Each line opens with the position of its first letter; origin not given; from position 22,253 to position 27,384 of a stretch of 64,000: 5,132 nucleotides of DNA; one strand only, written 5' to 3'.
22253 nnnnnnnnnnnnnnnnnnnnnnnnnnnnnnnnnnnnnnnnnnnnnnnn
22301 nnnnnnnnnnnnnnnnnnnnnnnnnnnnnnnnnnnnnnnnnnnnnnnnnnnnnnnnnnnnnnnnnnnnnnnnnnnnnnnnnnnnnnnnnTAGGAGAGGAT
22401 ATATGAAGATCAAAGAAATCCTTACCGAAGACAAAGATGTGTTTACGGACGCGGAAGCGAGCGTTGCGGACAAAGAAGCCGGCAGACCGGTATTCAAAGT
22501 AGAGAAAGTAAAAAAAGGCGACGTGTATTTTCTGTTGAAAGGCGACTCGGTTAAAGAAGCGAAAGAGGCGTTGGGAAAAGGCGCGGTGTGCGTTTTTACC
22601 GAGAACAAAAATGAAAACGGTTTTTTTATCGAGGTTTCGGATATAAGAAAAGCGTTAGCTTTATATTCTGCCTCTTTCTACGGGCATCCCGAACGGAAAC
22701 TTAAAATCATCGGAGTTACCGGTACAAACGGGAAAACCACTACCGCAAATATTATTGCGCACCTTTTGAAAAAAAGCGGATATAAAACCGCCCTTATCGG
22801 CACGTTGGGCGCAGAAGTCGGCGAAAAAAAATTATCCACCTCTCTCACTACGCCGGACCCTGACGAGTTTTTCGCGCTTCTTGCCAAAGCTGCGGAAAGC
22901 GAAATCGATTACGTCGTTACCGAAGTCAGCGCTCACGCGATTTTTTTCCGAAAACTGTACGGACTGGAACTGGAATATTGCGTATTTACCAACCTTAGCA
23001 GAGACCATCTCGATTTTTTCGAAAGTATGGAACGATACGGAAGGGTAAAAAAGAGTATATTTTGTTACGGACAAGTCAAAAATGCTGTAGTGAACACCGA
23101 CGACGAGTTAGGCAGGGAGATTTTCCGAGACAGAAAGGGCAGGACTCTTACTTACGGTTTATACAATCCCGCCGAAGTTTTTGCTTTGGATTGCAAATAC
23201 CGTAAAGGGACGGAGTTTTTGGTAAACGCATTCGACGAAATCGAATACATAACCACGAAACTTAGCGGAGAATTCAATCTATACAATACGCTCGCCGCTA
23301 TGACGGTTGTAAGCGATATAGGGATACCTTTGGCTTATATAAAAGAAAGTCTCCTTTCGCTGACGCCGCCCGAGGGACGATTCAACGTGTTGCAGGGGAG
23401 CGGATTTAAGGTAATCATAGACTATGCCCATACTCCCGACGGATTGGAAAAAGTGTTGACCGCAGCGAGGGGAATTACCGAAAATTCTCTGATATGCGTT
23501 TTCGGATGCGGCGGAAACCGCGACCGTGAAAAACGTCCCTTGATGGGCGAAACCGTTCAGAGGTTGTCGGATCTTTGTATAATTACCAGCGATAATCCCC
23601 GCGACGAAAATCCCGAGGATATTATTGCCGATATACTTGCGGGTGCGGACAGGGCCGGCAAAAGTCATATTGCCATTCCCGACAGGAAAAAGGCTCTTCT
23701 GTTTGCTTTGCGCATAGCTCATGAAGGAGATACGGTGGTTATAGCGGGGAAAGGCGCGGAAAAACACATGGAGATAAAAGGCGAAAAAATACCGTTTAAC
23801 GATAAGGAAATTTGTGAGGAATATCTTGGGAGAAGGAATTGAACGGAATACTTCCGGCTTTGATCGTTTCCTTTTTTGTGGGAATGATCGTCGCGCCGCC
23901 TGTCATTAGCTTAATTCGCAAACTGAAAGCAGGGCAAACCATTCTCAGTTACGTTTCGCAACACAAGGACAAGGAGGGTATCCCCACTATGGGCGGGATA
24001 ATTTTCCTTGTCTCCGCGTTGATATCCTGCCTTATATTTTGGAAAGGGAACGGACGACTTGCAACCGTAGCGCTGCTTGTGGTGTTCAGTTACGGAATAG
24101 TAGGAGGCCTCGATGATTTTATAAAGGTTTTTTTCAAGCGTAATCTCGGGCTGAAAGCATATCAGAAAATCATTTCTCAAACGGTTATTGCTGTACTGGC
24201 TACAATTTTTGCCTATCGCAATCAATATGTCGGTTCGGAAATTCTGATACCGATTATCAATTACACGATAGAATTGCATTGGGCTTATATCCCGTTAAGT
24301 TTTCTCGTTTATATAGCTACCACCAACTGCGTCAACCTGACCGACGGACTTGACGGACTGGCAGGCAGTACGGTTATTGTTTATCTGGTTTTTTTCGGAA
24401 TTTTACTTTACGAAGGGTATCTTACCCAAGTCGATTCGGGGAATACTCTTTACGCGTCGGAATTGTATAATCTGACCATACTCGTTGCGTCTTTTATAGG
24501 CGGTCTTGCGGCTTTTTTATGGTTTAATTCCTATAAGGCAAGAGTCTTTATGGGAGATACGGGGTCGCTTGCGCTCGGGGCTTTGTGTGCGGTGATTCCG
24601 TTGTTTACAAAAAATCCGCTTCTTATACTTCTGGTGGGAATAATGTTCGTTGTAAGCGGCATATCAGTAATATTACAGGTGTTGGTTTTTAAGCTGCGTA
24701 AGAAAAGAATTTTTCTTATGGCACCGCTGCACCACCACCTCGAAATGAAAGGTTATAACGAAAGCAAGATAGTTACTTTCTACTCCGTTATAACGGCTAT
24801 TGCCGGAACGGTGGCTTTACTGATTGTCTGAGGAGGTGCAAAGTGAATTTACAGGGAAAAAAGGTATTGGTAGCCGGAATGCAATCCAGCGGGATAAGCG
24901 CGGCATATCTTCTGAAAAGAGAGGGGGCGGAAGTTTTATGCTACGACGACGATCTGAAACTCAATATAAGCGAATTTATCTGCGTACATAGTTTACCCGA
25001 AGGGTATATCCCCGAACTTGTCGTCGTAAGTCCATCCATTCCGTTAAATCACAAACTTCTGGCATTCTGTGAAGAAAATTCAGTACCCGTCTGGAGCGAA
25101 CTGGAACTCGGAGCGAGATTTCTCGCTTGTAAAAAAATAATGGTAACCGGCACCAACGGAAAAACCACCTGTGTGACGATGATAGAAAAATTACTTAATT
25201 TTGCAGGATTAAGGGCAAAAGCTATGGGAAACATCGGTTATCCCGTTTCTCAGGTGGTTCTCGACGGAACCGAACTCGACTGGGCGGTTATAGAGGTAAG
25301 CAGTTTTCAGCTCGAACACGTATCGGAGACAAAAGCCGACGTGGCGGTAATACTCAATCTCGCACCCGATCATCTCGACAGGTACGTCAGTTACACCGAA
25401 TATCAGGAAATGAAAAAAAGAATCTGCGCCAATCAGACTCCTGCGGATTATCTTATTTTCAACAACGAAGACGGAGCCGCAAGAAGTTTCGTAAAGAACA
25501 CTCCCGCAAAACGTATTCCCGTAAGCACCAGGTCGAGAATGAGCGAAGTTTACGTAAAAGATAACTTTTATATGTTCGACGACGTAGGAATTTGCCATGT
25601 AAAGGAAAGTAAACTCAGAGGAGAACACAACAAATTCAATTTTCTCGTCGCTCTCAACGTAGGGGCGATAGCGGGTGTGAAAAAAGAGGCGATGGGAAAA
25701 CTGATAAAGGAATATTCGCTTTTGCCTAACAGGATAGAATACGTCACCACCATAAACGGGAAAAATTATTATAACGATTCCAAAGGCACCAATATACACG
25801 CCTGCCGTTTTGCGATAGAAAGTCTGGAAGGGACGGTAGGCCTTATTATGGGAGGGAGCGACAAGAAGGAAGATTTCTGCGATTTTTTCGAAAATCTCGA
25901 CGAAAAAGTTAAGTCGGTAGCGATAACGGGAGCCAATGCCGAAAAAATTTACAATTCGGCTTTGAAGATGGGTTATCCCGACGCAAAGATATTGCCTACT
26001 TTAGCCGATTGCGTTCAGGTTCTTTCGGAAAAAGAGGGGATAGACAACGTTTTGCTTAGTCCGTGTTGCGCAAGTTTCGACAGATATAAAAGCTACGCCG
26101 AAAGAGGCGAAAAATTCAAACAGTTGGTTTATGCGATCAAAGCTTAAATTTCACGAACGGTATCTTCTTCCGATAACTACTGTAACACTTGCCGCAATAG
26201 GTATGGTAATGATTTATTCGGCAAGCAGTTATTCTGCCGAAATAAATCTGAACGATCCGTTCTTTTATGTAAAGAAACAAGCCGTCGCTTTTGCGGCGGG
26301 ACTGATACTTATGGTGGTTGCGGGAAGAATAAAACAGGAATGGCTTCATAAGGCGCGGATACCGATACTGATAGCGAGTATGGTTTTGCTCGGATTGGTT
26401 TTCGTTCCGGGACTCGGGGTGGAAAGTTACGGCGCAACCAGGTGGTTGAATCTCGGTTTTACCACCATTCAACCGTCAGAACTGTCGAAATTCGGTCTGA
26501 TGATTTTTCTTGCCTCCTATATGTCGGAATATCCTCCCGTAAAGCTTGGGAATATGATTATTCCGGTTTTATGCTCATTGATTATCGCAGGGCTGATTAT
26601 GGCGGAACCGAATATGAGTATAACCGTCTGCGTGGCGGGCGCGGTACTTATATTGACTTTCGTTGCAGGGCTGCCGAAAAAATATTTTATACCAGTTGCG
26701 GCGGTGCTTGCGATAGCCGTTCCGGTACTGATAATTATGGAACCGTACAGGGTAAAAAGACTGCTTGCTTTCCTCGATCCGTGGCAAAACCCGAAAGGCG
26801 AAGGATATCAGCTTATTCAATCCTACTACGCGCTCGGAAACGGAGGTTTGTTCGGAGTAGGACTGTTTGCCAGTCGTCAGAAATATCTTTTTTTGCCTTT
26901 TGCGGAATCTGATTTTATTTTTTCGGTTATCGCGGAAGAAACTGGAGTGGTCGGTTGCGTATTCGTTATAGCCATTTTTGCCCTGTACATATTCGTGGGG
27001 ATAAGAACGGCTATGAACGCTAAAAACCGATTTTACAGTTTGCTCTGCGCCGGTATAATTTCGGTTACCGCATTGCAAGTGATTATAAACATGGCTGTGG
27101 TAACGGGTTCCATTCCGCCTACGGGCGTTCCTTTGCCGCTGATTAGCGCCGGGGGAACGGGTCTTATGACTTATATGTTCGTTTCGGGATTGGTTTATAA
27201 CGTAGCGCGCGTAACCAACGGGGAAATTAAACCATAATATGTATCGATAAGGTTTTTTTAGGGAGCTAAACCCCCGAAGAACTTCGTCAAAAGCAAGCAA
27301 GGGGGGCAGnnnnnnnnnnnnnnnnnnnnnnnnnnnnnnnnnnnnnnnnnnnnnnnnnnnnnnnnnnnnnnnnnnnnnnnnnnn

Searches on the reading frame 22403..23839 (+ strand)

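Call 37: search_protein_families(library=pfam, proteins=[window:22403-23839:+], max_evalue=0.00001)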
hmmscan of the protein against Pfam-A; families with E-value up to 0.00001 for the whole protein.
window:22403-23839:+ (479 aa): 2 families
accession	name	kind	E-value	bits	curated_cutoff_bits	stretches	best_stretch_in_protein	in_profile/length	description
PF08245.18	Mur_ligase_M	-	2.9e-45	155.1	24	1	105-302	1-199/200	Mur ligase middle domain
PF02875.26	Mur_ligase_C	-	8.9e-33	114.3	28.4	1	325-451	1-127/127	Mur ligase, glutamate ligase domain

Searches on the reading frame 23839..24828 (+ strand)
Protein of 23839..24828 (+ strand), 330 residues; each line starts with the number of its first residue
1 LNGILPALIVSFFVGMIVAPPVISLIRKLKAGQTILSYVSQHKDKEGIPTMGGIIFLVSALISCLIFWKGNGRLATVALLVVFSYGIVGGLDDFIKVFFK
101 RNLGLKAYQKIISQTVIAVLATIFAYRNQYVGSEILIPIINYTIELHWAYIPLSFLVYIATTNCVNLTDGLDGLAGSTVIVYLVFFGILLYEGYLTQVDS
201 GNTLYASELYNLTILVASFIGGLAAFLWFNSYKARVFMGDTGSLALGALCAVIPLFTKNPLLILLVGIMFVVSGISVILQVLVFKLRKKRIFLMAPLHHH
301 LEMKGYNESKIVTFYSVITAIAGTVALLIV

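Call 37: search_protein_families(library=pfam, proteins=[window:23839-24828:+], max_evalue=0.00001)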
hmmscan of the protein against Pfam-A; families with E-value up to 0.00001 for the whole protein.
window:23839-24828:+ (330 aa): 1 family
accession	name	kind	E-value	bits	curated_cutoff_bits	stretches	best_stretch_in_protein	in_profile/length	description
PF00953.26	Glycos_transf_4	-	1.2e-31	110.4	27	1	77-255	3-157/160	Glycosyl transferase family 4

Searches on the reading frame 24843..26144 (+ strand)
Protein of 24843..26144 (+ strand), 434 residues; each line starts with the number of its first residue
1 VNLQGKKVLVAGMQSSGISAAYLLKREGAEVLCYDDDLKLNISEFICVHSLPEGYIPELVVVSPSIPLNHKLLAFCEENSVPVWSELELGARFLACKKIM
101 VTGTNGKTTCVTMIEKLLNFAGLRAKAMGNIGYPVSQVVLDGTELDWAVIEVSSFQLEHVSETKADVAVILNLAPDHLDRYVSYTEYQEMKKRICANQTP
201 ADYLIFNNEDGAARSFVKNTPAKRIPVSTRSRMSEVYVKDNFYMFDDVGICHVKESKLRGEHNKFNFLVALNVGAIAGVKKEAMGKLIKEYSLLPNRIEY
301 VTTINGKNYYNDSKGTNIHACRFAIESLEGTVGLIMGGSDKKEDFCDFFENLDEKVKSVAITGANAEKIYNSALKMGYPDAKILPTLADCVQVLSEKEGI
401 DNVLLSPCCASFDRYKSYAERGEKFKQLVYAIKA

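Call 37: search_protein_families(library=pfam, proteins=[window:24843-26144:+], max_evalue=0.00001)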
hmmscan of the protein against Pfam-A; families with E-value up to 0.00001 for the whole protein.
window:24843-26144:+ (434 aa): 2 families
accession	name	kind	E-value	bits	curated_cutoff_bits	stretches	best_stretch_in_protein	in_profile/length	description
PF08245.18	Mur_ligase_M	-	3.1e-27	96.3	24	1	101-273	1-199/200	Mur ligase middle domain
PF02875.26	Mur_ligase_C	-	1.1e-08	36.4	28.4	1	297-408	2-126/127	Mur ligase, glutamate ligase domain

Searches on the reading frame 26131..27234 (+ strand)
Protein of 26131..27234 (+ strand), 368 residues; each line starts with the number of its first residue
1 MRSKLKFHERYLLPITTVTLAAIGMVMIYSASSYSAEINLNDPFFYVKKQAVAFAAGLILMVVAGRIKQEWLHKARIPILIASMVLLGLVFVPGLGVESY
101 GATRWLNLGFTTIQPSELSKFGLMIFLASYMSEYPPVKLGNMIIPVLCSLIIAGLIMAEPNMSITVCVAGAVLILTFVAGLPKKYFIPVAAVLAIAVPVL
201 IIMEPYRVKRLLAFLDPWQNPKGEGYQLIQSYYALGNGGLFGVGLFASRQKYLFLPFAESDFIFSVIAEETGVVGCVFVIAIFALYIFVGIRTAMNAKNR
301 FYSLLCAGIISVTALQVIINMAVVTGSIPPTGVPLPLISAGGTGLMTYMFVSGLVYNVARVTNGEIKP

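Call 38: search_protein_families(library=pfam, proteins=[window:26131-27234:+], max_evalue=0.01)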
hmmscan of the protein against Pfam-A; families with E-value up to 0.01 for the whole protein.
window:26131-27234:+ (368 aa): 2 families
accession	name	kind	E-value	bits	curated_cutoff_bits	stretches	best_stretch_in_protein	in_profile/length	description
PF01098.24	FTSW_RODA_SPOVE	-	2.5e-99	333.1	26.4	1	13-362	4-354/356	Cell cycle protein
PF19779.4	DUF6264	-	0.0077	16.9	31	1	267-324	118-175/183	Family of unknown function (DUF6264)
